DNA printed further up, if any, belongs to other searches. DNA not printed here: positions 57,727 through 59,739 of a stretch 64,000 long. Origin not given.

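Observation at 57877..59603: AT-rich single-gene islet encoding a GHKL ATPase + PD-(D/E)xK-like nuclease: candidate uncharacterised one-protein defence system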

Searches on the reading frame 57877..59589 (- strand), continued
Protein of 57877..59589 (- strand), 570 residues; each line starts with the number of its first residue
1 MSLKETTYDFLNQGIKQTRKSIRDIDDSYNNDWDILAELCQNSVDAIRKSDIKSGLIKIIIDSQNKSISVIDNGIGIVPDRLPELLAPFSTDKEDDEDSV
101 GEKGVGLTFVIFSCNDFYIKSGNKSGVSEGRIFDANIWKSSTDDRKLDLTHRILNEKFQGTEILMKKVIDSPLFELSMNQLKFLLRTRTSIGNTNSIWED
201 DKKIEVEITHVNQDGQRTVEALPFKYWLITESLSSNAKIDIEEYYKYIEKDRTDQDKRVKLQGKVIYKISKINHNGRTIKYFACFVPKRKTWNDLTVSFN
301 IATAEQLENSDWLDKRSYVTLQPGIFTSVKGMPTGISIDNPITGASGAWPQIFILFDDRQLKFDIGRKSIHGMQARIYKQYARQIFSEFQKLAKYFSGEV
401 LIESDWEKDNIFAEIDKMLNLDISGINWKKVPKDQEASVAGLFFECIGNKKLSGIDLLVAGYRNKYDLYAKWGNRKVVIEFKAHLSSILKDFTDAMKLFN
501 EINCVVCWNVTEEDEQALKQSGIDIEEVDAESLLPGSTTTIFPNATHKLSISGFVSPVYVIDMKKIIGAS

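Call 68: get_annotated_region(hit=H3, flank=4000)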
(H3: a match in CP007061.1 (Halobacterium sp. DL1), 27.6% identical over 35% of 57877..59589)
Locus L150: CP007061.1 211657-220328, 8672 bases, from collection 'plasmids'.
description: Halobacterium sp. DL1 plasmid, complete sequence
organism: Halobacterium sp. DL1 (NCBI taxid 751944)
taxonomy: Archaea; Euryarchaeota; Halobacteria; Halobacteriales; Halobacteriaceae; Halobacterium; Halobacterium sp. DL1
host: -; source: -; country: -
typing (MOB-suite, as given by PLSDB): non-mobilizable; mating-pair formation MPF_T
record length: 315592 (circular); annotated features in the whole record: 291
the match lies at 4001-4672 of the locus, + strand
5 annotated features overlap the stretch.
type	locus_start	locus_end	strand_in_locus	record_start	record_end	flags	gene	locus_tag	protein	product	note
CDS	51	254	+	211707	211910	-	-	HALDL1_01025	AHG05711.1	hypothetical protein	-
CDS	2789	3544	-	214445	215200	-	-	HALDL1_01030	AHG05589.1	hypothetical protein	-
CDS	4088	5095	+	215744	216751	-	-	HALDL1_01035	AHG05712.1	hypothetical protein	-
CDS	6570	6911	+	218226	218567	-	-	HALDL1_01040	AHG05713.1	hypothetical protein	-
CDS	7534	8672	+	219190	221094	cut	-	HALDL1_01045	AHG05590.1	hypothetical protein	-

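Call 69: get_annotated_region(hit=H6, flank=3000)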
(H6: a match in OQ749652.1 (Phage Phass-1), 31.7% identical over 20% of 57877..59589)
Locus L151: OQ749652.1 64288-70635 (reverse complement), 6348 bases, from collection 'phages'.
description: Phage Phass-1, complete genome.
organism: Phage Phass-1 (NCBI taxid 3043662)
taxonomy: Viruses; Duplodnaviria; Heunggongvirae; Uroviricota; Caudoviricetes; Caudoviricetes code 15 clade
host: -; source: human gut; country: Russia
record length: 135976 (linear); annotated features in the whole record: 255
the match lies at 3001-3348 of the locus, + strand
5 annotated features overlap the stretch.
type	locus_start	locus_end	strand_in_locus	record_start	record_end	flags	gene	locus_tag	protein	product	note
CDS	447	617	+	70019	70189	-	-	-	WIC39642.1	hypothetical protein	-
CDS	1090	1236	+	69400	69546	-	-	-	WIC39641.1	hypothetical protein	-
CDS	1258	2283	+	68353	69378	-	-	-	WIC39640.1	hypothetical protein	-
CDS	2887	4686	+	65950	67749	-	-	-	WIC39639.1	hypothetical protein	-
CDS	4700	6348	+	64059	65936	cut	-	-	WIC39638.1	hypothetical protein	-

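Call 70: search_protein_families(library=pfam, proteins=[L149:3914-5887:+, L151:2887-4683:+, L150:4088-5092:+], max_evalue=0.1)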
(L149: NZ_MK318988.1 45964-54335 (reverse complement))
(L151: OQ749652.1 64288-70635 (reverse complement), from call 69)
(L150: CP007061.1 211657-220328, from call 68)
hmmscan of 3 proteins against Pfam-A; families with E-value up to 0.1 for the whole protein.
L149:3914-5887:+ (658 aa): 1 family
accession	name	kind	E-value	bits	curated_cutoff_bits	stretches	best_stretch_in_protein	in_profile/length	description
PF02518.31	HATPase_c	-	0.0014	19.5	26.4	1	47-121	10-74/111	Histidine kinase-, DNA gyrase B-, and HSP90-like ATPase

L151:2887-4683:+ (599 aa): 5 families
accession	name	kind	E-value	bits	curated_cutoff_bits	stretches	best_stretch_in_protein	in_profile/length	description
PF01751.28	Toprim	-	6.5e-12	45.9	23.1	1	394-501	2-92/96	Toprim domain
PF00204.31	DNA_gyraseB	-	4.3e-10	39.8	27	1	246-359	47-171/173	DNA gyrase B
PF02518.31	HATPase_c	-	4.2e-08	34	26.4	1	34-130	5-87/111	Histidine kinase-, DNA gyrase B-, and HSP90-like ATPase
PF00986.26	DNA_gyraseB_C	-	8.3e-05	23.1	29.8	1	533-587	7-62/63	DNA gyrase B subunit, carboxyl terminus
PF13589.12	HATPase_c_3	-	0.0071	16.8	25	1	39-119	7-76/137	Histidine kinase-, DNA gyrase B-, and HSP90-like ATPase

L150:4088-5092:+ (335 aa): 2 families
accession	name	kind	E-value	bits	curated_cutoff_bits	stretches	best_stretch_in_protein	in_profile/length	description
PF13589.12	HATPase_c_3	-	8.6e-06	26.3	25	1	21-77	22-82/137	Histidine kinase-, DNA gyrase B-, and HSP90-like ATPase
PF02518.31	HATPase_c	-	7.3e-05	23.6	26.4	1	17-74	23-75/111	Histidine kinase-, DNA gyrase B-, and HSP90-like ATPase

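Call 88: find_encoding_contigs(protein=P0001, flank=10000, max_places=2)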
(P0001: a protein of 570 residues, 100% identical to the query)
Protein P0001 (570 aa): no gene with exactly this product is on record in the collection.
